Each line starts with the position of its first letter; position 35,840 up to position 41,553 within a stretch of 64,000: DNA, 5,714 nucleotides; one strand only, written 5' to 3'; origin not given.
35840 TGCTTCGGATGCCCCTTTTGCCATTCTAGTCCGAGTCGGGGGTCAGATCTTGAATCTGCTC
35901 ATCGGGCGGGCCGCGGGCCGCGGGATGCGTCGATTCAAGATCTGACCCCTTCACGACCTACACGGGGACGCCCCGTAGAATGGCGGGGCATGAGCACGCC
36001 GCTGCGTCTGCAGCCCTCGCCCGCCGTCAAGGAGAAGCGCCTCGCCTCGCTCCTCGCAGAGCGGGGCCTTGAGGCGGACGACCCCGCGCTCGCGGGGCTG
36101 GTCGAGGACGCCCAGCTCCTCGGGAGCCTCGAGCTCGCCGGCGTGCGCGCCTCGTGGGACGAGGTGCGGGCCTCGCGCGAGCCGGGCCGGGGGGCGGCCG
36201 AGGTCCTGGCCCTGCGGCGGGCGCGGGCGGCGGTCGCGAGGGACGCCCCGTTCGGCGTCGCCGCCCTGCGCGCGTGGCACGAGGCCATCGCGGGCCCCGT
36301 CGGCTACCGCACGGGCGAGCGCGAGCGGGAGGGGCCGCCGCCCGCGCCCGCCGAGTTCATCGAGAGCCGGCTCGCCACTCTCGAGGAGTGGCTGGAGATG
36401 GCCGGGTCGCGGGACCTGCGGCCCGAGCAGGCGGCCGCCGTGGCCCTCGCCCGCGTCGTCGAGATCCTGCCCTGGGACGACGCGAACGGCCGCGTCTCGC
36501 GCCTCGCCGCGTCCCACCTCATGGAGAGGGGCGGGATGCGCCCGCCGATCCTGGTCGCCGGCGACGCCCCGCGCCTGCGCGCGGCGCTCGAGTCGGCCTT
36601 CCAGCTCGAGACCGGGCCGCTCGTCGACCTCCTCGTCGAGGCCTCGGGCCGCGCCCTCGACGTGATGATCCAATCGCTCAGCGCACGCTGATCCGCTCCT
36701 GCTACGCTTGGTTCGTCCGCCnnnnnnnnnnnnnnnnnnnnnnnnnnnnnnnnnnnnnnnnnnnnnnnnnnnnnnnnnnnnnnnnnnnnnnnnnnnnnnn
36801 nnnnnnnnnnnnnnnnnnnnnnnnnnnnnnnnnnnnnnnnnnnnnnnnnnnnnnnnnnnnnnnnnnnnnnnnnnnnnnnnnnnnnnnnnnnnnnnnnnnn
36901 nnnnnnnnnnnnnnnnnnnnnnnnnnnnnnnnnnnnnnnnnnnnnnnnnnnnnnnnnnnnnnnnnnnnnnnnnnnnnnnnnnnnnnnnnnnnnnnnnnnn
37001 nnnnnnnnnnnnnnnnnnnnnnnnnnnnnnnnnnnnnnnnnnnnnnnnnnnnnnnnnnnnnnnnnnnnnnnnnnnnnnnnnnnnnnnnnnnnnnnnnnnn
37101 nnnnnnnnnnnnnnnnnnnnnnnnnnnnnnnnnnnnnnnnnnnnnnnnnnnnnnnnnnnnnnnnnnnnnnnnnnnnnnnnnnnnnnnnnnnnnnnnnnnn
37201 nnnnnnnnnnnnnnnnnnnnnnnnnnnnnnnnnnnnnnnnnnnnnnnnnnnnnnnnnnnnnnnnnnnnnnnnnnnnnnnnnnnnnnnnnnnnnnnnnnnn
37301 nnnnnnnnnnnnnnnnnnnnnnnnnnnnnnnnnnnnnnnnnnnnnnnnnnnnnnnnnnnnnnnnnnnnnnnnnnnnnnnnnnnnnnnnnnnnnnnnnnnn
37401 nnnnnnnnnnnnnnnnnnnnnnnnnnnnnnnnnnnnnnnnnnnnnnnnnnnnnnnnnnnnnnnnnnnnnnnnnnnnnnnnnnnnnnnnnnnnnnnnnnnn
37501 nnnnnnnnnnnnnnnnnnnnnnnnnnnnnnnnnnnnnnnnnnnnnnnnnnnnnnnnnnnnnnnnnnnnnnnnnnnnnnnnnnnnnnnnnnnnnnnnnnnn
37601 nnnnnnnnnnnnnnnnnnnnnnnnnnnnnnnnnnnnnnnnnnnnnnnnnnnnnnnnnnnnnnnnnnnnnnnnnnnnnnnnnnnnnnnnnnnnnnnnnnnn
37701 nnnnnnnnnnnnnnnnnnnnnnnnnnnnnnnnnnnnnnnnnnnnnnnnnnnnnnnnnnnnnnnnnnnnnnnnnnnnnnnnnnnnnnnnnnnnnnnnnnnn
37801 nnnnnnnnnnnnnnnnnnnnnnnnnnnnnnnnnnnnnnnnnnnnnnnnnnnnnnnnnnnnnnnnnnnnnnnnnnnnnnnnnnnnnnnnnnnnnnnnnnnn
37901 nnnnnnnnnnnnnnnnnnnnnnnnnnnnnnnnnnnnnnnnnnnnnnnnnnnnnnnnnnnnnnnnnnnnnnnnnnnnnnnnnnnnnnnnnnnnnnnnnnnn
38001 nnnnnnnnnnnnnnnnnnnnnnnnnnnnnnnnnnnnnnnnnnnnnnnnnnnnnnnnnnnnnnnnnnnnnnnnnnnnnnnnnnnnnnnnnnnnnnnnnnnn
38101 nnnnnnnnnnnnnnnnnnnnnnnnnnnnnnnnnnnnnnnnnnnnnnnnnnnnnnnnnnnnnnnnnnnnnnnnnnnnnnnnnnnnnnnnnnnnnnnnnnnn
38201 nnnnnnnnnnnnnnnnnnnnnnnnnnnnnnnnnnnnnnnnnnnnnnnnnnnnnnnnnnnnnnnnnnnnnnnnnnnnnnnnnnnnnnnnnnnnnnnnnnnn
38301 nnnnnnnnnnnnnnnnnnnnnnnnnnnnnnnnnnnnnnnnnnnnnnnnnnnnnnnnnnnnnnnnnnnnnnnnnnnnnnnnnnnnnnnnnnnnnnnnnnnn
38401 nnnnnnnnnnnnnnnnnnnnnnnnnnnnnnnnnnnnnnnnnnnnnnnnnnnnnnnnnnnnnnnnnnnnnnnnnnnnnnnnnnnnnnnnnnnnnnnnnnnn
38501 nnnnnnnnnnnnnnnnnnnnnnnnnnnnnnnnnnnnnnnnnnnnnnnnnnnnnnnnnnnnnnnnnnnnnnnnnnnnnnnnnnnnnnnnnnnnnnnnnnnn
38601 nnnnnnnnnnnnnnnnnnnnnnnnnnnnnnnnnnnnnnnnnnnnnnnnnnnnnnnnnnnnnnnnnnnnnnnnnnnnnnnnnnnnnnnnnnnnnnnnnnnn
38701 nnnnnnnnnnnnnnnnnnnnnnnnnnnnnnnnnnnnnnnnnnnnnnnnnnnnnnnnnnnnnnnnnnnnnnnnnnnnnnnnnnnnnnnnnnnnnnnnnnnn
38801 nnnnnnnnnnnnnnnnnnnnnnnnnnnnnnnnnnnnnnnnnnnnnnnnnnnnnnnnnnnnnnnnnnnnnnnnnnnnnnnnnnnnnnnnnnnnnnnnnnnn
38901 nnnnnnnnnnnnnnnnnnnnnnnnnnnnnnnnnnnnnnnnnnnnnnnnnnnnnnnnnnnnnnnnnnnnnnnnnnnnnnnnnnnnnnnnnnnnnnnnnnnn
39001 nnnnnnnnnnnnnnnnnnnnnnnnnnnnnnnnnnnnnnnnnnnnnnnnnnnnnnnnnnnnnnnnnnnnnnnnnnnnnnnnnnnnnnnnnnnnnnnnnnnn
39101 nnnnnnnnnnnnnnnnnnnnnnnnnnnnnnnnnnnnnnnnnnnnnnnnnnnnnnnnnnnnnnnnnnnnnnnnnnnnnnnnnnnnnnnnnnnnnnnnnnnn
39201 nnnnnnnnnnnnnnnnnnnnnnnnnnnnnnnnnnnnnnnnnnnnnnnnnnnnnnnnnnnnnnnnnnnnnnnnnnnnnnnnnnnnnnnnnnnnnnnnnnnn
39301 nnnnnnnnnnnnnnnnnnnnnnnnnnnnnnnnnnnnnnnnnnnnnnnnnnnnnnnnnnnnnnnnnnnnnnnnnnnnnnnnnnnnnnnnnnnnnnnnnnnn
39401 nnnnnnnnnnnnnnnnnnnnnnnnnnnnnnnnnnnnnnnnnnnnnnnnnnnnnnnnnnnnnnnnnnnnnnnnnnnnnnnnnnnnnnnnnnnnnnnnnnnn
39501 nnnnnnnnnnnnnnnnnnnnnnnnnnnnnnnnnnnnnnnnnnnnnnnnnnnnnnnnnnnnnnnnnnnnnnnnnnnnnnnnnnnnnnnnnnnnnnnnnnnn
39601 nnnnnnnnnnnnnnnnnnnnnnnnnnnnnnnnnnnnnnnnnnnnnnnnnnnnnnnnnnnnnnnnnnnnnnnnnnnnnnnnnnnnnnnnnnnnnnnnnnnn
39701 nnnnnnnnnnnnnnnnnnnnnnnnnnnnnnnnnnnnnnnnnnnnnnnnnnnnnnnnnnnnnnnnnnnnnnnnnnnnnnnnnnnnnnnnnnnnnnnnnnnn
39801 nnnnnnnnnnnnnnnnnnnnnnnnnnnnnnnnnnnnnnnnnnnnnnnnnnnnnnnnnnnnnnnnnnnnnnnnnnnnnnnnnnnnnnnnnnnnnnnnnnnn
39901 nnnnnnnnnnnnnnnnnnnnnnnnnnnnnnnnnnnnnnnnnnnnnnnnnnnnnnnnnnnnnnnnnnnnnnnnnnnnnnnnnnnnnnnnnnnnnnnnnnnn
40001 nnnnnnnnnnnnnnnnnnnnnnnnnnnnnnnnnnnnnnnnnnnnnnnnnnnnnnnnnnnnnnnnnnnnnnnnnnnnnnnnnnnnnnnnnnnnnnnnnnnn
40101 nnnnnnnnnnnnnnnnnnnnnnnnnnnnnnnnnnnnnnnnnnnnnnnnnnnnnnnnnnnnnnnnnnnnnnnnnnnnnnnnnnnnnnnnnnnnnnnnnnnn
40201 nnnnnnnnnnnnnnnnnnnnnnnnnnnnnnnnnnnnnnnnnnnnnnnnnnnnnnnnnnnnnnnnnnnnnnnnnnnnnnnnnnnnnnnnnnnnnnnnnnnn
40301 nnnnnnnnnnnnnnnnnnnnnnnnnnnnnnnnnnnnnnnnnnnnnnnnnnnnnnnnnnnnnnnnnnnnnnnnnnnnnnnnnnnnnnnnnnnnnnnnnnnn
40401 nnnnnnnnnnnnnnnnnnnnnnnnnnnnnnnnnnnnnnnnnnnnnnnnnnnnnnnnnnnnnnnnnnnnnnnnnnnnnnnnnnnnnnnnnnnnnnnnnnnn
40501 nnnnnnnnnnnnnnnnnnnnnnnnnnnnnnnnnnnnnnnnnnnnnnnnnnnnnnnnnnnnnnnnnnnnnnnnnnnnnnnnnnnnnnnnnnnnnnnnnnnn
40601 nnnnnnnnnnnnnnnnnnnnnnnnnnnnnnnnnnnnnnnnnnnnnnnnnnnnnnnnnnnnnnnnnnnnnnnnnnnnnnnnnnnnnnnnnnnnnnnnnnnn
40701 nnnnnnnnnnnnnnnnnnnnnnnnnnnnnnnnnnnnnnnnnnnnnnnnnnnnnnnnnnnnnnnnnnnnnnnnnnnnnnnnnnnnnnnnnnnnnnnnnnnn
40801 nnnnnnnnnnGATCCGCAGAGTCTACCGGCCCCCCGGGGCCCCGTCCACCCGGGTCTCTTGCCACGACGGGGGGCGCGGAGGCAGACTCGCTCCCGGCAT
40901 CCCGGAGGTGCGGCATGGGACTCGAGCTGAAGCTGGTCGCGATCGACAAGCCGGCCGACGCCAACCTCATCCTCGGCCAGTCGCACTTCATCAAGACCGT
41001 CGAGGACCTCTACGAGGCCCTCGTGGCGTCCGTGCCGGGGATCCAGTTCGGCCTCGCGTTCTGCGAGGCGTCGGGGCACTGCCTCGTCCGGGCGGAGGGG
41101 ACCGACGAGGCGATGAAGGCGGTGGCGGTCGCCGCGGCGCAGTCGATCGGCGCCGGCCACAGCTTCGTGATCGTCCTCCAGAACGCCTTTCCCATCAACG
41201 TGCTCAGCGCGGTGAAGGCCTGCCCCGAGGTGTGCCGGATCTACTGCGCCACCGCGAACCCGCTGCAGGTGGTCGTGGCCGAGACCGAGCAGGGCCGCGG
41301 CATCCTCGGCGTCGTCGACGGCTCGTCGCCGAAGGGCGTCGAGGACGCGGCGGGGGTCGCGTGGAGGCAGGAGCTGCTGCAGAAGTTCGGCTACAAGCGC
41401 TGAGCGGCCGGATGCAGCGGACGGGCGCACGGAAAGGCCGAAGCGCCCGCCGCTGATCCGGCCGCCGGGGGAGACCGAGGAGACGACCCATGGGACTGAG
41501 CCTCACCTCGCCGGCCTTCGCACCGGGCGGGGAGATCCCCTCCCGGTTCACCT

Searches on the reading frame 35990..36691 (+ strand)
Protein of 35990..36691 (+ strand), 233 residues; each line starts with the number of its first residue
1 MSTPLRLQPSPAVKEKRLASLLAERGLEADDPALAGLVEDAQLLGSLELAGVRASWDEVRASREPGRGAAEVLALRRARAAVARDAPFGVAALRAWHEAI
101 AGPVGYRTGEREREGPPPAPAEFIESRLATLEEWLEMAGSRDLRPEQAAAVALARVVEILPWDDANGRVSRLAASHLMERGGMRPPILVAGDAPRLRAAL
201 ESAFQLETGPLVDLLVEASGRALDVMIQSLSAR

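Call 55: search_protein_families(library=pfam, proteins=[window:35990-36691:+], max_evalue=0.0001)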
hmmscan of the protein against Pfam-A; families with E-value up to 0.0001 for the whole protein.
window:35990-36691:+ (233 aa): 1 family
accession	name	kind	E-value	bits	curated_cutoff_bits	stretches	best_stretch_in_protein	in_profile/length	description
PF02661.23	Fic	-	1e-09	39.6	24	1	91-177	5-92/93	Fic/DOC family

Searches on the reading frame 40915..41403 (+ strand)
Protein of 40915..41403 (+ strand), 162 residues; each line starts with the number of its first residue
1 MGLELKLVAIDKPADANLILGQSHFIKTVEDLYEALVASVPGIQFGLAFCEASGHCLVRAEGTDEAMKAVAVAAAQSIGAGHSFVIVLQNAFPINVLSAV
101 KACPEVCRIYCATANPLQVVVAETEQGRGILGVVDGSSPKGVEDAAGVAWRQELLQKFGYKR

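Call 56: search_protein_families(library=pfam, proteins=[window:40915-41403:+], max_evalue=0.0001)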
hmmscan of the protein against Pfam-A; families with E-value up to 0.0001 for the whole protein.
window:40915-41403:+ (162 aa): 1 family
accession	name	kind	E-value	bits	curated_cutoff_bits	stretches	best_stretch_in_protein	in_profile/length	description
PF04008.19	Adenosine_kin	-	7.2e-76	253.6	25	1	8-161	1-154/154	Adenosine specific kinase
